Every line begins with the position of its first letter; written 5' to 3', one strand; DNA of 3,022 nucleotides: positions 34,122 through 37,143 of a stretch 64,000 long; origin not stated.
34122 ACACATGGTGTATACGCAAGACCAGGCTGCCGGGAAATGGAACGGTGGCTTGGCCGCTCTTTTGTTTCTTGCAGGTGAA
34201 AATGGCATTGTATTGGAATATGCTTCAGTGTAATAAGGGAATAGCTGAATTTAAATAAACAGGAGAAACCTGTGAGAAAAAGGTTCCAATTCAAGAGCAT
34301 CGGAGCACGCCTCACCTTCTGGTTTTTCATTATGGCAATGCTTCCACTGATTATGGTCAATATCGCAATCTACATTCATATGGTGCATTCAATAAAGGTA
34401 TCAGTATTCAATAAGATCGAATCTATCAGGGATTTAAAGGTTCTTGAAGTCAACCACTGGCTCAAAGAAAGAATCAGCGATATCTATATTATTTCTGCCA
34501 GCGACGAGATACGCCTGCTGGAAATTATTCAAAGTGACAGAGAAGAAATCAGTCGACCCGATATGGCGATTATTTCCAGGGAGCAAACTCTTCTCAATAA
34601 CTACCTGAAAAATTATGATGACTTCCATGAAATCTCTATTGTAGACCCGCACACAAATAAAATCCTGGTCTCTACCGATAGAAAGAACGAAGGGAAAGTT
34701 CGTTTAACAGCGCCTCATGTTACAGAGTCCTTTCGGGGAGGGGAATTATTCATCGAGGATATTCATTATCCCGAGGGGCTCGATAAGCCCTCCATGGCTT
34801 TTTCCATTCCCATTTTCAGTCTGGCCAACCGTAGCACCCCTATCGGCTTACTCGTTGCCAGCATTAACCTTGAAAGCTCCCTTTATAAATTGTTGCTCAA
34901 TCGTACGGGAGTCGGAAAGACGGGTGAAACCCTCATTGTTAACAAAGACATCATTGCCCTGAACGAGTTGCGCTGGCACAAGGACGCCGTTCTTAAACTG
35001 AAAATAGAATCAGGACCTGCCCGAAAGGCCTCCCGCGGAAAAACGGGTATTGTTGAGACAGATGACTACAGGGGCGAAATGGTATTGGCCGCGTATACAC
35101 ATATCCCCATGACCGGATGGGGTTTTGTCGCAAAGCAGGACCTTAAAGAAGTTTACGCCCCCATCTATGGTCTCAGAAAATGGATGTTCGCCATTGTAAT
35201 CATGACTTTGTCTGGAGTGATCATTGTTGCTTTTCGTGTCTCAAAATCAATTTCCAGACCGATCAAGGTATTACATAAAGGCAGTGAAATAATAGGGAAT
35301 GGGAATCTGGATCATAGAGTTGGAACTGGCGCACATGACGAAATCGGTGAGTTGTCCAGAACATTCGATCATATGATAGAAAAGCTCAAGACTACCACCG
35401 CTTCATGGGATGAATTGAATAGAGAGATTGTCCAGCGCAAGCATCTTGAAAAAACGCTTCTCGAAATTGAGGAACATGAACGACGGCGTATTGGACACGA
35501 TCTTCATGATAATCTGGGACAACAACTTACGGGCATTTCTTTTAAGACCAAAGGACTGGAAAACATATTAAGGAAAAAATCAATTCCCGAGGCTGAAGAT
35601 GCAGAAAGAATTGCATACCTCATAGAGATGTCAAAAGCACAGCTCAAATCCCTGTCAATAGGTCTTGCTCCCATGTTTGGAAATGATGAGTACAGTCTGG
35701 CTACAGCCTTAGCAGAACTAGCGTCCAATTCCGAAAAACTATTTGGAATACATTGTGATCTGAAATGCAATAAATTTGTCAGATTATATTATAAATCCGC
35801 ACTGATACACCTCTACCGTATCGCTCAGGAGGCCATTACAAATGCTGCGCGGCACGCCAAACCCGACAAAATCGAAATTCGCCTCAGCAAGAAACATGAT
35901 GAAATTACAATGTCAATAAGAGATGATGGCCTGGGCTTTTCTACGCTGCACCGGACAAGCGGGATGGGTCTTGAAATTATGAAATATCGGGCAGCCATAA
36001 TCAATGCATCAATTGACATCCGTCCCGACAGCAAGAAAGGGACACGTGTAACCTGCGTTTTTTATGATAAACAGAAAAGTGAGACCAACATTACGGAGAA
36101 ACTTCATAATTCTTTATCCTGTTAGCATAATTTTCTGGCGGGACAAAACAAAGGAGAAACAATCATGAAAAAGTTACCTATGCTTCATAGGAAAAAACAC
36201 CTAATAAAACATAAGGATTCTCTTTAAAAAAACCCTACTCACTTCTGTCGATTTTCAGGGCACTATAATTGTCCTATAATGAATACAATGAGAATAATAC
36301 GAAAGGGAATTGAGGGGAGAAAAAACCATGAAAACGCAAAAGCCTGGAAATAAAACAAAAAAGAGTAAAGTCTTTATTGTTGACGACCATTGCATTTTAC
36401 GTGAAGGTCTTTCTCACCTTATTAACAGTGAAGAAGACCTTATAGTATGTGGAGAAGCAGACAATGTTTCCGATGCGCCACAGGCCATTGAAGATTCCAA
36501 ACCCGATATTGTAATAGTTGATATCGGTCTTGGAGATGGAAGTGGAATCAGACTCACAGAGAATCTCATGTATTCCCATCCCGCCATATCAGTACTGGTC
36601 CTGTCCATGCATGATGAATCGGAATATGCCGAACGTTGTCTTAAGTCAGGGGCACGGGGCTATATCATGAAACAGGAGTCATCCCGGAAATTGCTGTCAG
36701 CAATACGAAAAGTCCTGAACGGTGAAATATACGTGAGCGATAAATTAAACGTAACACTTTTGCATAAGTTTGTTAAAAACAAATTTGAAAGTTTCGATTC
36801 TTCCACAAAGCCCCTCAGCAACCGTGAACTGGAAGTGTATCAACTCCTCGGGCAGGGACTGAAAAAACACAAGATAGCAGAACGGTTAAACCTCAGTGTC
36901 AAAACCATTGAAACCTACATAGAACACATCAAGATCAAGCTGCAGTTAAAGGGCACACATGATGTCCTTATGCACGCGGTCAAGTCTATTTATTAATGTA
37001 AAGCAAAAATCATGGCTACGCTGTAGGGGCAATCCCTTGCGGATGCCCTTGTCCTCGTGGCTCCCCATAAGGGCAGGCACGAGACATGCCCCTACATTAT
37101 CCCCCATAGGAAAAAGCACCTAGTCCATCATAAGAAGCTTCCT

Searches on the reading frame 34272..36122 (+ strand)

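Call 8: search_protein_families(library=pfam, proteins=[window:34272-36122:+], max_evalue=0.001)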
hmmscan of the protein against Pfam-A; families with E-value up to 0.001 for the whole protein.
window:34272-36122:+ (617 aa): 5 families
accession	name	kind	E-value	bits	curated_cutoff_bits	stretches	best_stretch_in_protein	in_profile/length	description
PF02743.24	dCache_1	-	2.3e-16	60.5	45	1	59-287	21-239/240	Cache domain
PF00672.30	HAMP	-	1.4e-12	48.2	25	1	323-373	2-52/53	HAMP domain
PF02518.31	HATPase_c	-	2.3e-12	47.8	26.4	1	512-597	4-107/111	Histidine kinase-, DNA gyrase B-, and HSP90-like ATPase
PF07730.19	HisKA_3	-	5.2e-09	37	24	1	403-465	1-63/68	Histidine kinase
PF13581.12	HATPase_c_2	-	1.1e-06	29.1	27.4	1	517-571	35-106/127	Histidine kinase-like ATPase domain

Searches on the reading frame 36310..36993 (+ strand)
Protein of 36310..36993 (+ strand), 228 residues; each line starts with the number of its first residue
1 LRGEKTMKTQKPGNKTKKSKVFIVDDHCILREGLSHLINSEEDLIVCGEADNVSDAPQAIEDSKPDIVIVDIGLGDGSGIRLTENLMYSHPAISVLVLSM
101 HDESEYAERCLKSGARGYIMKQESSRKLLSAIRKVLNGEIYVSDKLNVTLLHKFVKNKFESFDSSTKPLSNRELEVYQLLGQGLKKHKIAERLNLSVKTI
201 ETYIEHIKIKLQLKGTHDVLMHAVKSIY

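Call 8: search_protein_families(library=pfam, proteins=[window:36310-36993:+], max_evalue=0.001)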
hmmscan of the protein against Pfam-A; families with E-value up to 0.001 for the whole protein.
window:36310-36993:+ (228 aa): 3 families
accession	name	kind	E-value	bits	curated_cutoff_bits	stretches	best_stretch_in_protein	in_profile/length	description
PF00072.30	Response_reg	-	6.9e-25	87.8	30.2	1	21-133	1-111/111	Response regulator receiver domain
PF00196.25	GerE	-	5e-13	48.9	23.5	1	168-222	2-56/57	Bacterial regulatory proteins, luxR family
PF14493.12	HTH_40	-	0.0002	22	27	1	175-210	4-39/89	Helix-turn-helix domain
